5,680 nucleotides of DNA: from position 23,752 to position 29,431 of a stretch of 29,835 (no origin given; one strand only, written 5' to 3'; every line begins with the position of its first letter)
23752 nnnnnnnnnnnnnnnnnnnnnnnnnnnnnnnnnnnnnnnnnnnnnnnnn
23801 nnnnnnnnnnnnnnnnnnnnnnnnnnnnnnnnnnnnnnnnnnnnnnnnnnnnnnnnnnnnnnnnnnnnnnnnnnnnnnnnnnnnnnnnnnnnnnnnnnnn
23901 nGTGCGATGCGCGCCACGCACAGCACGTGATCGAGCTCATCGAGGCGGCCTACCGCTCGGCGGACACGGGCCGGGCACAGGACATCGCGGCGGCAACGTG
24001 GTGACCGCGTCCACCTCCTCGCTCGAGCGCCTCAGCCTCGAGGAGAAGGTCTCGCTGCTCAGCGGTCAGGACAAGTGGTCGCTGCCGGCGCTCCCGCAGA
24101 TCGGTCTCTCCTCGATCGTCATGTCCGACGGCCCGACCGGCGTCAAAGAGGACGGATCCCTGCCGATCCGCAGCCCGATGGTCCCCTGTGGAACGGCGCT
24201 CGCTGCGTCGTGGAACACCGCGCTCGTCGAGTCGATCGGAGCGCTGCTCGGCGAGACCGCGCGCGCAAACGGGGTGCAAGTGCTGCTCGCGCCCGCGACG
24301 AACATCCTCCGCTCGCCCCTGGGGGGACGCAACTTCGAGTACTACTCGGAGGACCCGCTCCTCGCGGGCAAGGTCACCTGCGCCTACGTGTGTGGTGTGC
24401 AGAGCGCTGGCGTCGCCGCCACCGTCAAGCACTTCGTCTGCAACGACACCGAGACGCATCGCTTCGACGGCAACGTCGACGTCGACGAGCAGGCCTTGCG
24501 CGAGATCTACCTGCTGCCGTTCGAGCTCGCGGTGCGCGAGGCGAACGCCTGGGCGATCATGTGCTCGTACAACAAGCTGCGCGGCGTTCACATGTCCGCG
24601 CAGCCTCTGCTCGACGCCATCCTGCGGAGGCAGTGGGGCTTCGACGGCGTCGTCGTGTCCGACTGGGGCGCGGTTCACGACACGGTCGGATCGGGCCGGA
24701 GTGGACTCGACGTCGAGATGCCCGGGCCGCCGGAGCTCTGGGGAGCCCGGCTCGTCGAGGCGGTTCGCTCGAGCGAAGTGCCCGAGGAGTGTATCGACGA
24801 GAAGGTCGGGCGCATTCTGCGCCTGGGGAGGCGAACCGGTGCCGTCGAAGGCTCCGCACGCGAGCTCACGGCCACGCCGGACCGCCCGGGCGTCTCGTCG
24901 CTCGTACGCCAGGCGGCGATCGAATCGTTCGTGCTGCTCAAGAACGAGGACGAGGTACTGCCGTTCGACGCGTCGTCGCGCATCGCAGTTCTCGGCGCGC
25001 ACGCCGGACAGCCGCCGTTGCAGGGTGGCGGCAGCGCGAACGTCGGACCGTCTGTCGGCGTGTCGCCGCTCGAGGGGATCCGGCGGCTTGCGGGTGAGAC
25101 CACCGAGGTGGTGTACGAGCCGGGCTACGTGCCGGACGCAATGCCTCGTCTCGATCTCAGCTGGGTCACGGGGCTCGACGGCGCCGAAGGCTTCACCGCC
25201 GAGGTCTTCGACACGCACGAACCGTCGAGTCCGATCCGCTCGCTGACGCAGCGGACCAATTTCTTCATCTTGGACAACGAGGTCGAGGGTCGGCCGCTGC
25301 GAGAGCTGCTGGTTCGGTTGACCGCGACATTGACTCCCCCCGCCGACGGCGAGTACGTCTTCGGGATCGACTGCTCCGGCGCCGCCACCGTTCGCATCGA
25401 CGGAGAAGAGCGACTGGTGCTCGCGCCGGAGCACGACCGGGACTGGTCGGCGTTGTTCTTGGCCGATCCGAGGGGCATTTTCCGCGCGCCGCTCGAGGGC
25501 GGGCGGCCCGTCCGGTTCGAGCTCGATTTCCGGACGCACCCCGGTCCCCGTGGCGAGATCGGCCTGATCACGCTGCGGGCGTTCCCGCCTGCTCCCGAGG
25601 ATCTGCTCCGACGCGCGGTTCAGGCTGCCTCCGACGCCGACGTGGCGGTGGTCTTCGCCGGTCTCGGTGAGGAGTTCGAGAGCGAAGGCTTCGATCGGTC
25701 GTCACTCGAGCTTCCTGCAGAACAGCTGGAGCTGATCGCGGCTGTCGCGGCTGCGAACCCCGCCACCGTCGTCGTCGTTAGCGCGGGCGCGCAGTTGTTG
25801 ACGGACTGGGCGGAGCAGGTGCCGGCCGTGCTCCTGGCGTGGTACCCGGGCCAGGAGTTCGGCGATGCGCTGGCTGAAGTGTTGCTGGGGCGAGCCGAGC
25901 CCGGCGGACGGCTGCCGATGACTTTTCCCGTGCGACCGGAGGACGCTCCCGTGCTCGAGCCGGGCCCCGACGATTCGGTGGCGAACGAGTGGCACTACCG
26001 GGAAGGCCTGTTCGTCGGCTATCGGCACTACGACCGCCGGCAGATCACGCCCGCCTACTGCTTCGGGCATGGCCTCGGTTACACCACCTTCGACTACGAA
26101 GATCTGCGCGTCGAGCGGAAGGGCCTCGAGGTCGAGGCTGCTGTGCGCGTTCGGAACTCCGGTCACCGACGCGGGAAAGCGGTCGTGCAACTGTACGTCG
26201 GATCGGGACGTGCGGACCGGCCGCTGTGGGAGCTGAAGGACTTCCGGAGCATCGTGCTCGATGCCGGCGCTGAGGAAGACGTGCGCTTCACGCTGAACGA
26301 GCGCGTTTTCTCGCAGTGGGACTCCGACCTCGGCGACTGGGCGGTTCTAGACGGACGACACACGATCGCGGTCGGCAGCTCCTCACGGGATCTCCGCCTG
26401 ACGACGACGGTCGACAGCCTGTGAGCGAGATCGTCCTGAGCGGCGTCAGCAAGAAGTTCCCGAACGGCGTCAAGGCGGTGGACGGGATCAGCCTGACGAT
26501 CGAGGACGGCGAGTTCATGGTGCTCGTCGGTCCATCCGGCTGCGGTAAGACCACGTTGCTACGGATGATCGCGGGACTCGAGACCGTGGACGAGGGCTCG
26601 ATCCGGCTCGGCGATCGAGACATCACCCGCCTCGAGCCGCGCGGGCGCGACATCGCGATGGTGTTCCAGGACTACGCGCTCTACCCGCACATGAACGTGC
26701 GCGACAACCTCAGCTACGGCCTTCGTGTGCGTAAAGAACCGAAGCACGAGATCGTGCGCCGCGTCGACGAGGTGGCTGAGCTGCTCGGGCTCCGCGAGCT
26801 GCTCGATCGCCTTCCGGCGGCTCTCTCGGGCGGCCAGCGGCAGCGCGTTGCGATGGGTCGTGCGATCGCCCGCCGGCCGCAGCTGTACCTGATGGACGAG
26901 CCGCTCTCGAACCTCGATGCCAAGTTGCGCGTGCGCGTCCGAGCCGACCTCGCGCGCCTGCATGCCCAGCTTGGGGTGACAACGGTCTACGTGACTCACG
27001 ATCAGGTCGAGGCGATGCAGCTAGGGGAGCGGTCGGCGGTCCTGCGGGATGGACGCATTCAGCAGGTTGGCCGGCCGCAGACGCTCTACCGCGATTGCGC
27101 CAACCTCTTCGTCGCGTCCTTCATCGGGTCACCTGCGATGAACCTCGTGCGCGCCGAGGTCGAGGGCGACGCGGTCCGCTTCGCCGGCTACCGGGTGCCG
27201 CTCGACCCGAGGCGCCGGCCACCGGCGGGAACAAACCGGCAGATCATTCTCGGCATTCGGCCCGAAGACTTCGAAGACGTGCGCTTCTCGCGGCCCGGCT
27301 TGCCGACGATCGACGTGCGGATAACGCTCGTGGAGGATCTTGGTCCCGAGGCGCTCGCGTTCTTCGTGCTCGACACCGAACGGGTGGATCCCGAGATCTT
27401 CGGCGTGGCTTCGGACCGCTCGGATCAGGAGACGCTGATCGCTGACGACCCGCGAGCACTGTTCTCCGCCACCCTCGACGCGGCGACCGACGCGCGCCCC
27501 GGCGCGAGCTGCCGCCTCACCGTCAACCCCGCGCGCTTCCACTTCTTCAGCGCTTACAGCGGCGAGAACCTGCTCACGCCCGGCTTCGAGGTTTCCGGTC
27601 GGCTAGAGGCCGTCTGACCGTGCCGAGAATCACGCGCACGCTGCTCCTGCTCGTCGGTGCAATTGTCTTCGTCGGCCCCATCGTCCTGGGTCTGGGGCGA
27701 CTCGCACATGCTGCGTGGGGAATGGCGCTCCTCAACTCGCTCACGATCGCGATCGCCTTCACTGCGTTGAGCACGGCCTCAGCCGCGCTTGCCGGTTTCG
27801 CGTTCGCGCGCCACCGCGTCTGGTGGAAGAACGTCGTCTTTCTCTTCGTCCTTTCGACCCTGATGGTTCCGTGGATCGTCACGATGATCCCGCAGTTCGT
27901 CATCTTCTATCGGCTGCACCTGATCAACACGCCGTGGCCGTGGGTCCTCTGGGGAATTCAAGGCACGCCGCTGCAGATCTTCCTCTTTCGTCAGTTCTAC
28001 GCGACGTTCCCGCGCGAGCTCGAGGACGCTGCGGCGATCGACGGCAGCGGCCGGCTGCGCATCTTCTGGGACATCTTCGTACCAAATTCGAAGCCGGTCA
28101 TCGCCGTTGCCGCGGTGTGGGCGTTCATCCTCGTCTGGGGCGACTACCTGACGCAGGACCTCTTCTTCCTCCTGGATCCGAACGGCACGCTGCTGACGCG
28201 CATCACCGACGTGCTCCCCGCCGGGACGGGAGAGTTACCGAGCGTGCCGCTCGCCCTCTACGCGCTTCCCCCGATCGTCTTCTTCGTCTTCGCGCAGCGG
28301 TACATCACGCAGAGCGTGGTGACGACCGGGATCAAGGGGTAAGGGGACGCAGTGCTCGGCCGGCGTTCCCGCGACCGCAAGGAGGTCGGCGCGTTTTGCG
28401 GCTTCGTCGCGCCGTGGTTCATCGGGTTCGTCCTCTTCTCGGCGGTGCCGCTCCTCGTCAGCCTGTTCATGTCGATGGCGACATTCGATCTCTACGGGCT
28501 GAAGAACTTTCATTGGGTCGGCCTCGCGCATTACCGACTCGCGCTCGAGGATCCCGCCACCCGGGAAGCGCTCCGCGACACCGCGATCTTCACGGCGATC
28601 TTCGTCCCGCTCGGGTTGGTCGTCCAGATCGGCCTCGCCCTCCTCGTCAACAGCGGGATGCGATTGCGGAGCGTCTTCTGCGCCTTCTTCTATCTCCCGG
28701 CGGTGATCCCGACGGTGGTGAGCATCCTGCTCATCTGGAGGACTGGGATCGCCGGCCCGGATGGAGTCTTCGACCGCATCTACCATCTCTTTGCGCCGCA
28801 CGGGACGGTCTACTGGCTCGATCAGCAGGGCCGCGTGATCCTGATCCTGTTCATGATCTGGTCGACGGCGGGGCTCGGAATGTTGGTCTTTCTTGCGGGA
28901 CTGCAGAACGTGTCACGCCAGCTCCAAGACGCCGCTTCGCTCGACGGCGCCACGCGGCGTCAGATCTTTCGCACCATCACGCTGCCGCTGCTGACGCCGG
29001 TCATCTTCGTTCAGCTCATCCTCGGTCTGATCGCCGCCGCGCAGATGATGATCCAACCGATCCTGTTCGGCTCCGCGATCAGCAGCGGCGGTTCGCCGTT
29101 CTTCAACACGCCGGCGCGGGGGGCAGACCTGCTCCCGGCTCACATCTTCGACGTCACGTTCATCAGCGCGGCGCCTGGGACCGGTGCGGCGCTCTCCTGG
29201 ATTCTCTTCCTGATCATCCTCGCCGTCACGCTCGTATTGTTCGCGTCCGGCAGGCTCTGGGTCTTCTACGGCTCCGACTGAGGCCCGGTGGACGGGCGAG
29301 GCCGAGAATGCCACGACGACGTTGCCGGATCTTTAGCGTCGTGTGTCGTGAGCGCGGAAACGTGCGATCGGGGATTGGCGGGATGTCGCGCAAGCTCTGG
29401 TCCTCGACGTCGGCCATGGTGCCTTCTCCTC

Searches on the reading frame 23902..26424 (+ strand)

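Call 3: search_protein_families(library=pfam, proteins=[window:23902-26424:+], max_evalue=0.01)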
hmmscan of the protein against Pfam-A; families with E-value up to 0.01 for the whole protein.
window:23902-26424:+ (840 aa): 4 families
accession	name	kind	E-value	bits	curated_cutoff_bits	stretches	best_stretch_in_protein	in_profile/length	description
PF01915.27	Glyco_hydro_3_C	-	7e-57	193.1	31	1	344-707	2-200/200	Glycosyl hydrolase family 3 C-terminal domain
PF00933.27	Glyco_hydro_3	-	7.3e-39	134.5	27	1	92-308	83-316/316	Glycosyl hydrolase family 3 N terminal domain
PF14310.12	Fn3-like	-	7.2e-17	61.7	25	1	761-828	2-71/71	Fibronectin type III-like domain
PF07691.17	PA14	-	5.9e-06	26.6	24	1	464-546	41-121/147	PA14 domain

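Call 4: search_protein_families(library=ncbifam, proteins=[window:23902-26424:+], max_evalue=0.01)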
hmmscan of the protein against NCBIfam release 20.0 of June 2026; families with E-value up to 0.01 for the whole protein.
window:23902-26424:+ (840 aa): 8 families
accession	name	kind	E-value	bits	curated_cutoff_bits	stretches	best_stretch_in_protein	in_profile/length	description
NF052330.1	BetGlucosiCelf0468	equivalog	4.6e-188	627.2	1300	1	41-834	3-817/817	beta-d-glucosidase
NF041610.1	alph_arabinopyran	equivalog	3e-167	558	1300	2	44-413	3-373/738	exo-alpha-(1->6)-L-arabinopyranosidase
NF052329.1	XyloArabinsidase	equivalog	2.1e-90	303.9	1050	2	93-370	110-404/750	beta-xylosidase/alpha-l-arabinosidase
NF041776.1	xylosidase_Xyl3A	equivalog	2.7e-82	277.1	1250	1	41-834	21-842/846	xylan 1,4-beta-xylosidase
NF011678.0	PRK15098.1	equivalog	3.3e-76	257.3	666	2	563-831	486-757/765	beta-glucosidase BglX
NF041579.1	betaxyl_Flavo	equivalog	6e-70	236.3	1350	3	570-834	449-709/716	beta-xylosidase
NF052331.1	Bet13-16Glucosase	equivalog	2e-65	221.3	1330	2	564-834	480-743/750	exo-beta-d-1,3/1,6-glucosidase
NF003740.0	PRK05337.1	equivalog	2.3e-06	27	207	1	106-254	97-250/340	beta-N-acetylhexosaminidase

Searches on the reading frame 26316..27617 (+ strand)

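Call 3: search_protein_families(library=pfam, proteins=[window:26316-27617:+], max_evalue=0.01)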
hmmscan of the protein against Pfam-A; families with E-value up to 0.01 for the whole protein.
window:26316-27617:+ (433 aa): 11 families
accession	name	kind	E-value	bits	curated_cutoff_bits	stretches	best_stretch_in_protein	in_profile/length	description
PF00005.33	ABC_tran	-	2.3e-35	122.6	25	1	56-197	2-136/137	ABC transporter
PF17912.7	OB_MalK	-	3.7e-12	47.4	27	1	271-319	1-53/53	MalK OB fold domain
PF13304.12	AAA_21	-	5.6e-07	30.4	27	1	67-99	1-41/304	AAA domain, putative AbiEii toxin, Type IV TA system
PF17850.7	CysA_C_terminal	-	8.9e-05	23.4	29.7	1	276-320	1-42/43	CysA C-terminal regulatory domain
PF02463.25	SMC_N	-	9.9e-05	22.3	40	0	167-233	134-204/220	RecF/RecN/SMC N terminal domain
PF13401.12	AAA_22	-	0.00047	20.9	27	1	65-88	5-28/130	AAA domain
PF24389.1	ORC-CDC6-like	-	0.0014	17.9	27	1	68-85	35-52/571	ORC-CDC6-like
PF03193.22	RsgA_GTPase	-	0.0031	17.8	30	1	60-97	102-138/174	RsgA GTPase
PF01637.24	ATPase_2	-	0.007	16.6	33.2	0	64-87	19-42/225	ATPase domain predominantly from Archaea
PF00004.35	AAA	-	0.0071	17.2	21.2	0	68-87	1-20/131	ATPase family associated with various cellular activities (AAA)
PF13481.12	AAA_25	-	0.0088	16.1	27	0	61-82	29-50/195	AAA domain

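Call 4: search_protein_families(library=ncbifam, proteins=[window:26316-27617:+], max_evalue=0.01)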
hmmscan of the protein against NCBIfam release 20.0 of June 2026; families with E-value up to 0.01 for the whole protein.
window:26316-27617:+ (433 aa): 200 families (the best 25 are shown)
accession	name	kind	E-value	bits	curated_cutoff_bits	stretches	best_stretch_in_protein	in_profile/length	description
NF008653.0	PRK11650.1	subfamily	5e-127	423.8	432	1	37-363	2-325/357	sn-glycerol-3-phosphate ABC transporter ATP-binding protein UgpC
NF008233.0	PRK11000.1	equivalog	2.9e-99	332.4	568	1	37-353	2-319/369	maltose/maltodextrin ABC transporter ATP-binding protein MalK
TIGR03265.1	PhnT2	equivalog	4.9e-92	308.9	457.7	1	40-321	6-282/353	putative 2-aminoethylphosphonate ABC transporter ATP-binding protein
NF006987.0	PRK09452.1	equivalog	2.9e-90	302.7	482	1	39-318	18-298/378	spermidine/putrescine ABC transporter ATP-binding protein PotA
NF040933.2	ABC_arch_GlcV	equivalog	1.6e-88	297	450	1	38-320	2-287/357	glucose ABC transporter ATP-binding protein GlcV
TIGR01187.1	potA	subfamily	4.7e-86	288.8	355.6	1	70-319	1-252/325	polyamine ABC transporter ATP-binding protein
TIGR00968.1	3a0106s01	subfamily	3.6e-81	272.2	342.75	1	39-272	1-233/237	sulfate ABC transporter ATP-binding protein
NF043075.1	MMSYN1_0197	equivalog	1.4e-79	267.5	550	1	41-320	5-279/341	spermidine/putrescine ABC transporter ATP-binding protein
NF008513.0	PRK11432.1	equivalog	1.5e-79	267.5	496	1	39-319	7-283/351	ferric ABC transporter ATP-binding protein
NF040840.2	tungstate_WtpC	equivalog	2.2e-77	260.7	440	1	55-319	16-276/347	tungstate ABC transporter ATP-binding protein WtpC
TIGR03258.1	PhnT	equivalog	7.3e-77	258.8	499.15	1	36-282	6-250/359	2-aminoethylphosphonate ABC transport system ATP-binding subunit PhnT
NF008105.0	PRK10851.1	equivalog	1.7e-72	244.1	502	1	40-297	4-262/362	sulfate/thiosulfate ABC transporter ATP-binding protein CysA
NF008621.0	PRK11607.1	equivalog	5.3e-71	239.4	613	1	43-275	24-255/377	putrescine ABC transporter ATP-binding subunit PotG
TIGR01186.1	proV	subfamily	1.3e-59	202.2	326.6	1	52-278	6-238/363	betaine/proline/choline family ABC transporter ATP-binding protein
TIGR02142.1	modC_ABC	equivalog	1.9e-55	188.6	285.05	1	58-261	16-223/353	molybdenum ABC transporter ATP-binding protein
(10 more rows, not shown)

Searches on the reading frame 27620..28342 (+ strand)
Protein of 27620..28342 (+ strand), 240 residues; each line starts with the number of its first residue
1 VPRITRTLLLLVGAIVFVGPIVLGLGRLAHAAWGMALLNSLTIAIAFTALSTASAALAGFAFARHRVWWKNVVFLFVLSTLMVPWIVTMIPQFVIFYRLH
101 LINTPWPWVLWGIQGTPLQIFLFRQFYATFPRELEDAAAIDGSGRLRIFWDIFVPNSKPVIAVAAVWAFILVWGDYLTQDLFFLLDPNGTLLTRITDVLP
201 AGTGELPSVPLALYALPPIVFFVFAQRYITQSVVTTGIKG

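Call 3: search_protein_families(library=pfam, proteins=[window:27620-28342:+], max_evalue=0.01)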
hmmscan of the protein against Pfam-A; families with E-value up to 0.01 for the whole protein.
window:27620-28342:+ (240 aa): 1 family
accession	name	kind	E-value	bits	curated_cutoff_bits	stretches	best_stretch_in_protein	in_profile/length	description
PF00528.27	BPD_transp_1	-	9e-17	61.8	26.4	1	57-233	3-182/184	Binding-protein-dependent transport system inner membrane component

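Call 4: search_protein_families(library=ncbifam, proteins=[window:27620-28342:+], max_evalue=0.01)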
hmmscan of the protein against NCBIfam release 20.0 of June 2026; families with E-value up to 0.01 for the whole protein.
window:27620-28342:+ (240 aa): 9 families
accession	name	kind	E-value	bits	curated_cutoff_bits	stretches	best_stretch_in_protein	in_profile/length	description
NF008210.0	PRK10973.1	equivalog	7.5e-24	84.9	297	1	29-234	69-277/281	sn-glycerol-3-phosphate ABC transporter permease UgpE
NF040932.1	ABC_arch_GlcU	equivalog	1.2e-14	54.7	340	1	32-237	57-268/272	glucose ABC transporter permease GlcU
NF008231.0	PRK10998.1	equivalog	1.3e-13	51.2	261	1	37-240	85-296/296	maltose ABC transporter permease MalG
NF007047.0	PRK09500.1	equivalog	2.6e-06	27.3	326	1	36-176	59-200/257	spermidine/putrescine ABC transporter permease PotC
NF006939.0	PRK09421.1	equivalog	1.9e-05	24.2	262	1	115-176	104-165/230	molybdate ABC transporter permease subunit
TIGR01581.1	Mo_ABC_porter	hypoth_equivalog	0.00022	20.8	210.3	0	30-175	16-174/225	ABC transporter permease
TIGR03262.1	PhnU2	equivalog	0.00034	19.4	593.25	1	35-176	54-205/546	putative 2-aminoethylphosphonate ABC transporter permease subunit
TIGR02141.1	modB_ABC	equivalog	0.00063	19.4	182.6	1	113-174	89-150/208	molybdate ABC transporter permease subunit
NF040839.1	tungstate_WtpB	equivalog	0.0007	19.3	340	1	36-169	45-190/251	tungstate ABC transporter permease WtpB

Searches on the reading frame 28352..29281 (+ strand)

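Call 3: search_protein_families(library=pfam, proteins=[window:28352-29281:+], max_evalue=0.01)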
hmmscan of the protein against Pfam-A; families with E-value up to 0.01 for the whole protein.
window:28352-29281:+ (309 aa): 1 family
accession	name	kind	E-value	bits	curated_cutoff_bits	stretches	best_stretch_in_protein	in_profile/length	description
PF00528.27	BPD_transp_1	-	3e-10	40.6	26.4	1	92-298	9-173/184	Binding-protein-dependent transport system inner membrane component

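Call 4: search_protein_families(library=ncbifam, proteins=[window:28352-29281:+], max_evalue=0.01)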
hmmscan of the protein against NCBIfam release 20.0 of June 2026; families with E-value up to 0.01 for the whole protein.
window:28352-29281:+ (309 aa): 11 families
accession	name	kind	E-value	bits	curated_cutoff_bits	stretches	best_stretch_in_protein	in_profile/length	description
NF007852.0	PRK10561.1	equivalog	2.1e-18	67.2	335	1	18-297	17-285/295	sn-glycerol-3-phosphate ABC transporter permease UgpA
NF040931.1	ABC_arch_GlcT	equivalog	1.1e-14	54.7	360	1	28-239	7-221/278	glucose ABC transporter permease GlcT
TIGR01581.1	Mo_ABC_porter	hypoth_equivalog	3e-08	33.4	210.3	1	57-227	6-169/225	ABC transporter permease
NF008232.0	PRK10999.1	equivalog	5.4e-08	32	392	1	58-296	267-511/520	maltose ABC transporter permease MalF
NF008231.0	PRK10998.1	equivalog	1.7e-06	27.8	261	1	173-230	168-227/296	maltose ABC transporter permease MalG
NF040932.1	ABC_arch_GlcU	equivalog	1.1e-05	25.3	340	1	165-239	141-211/272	glucose ABC transporter permease GlcU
TIGR03262.1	PhnU2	equivalog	1.6e-05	23.7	593.25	1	25-224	13-196/546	putative 2-aminoethylphosphonate ABC transporter permease subunit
TIGR02141.1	modB_ABC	equivalog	2.1e-05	24.3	182.6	1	78-296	8-200/208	molybdate ABC transporter permease subunit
TIGR02140.1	permease_CysW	equivalog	4.7e-05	23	329.1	1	55-215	30-183/261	sulfate ABC transporter permease subunit CysW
NF006939.0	PRK09421.1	equivalog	5.6e-05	22.6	262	1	81-241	23-173/230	molybdate ABC transporter permease subunit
TIGR00969.1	3a0106s02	subfamily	5.8e-05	22.7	240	1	56-226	45-208/272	sulfate ABC transporter permease subunit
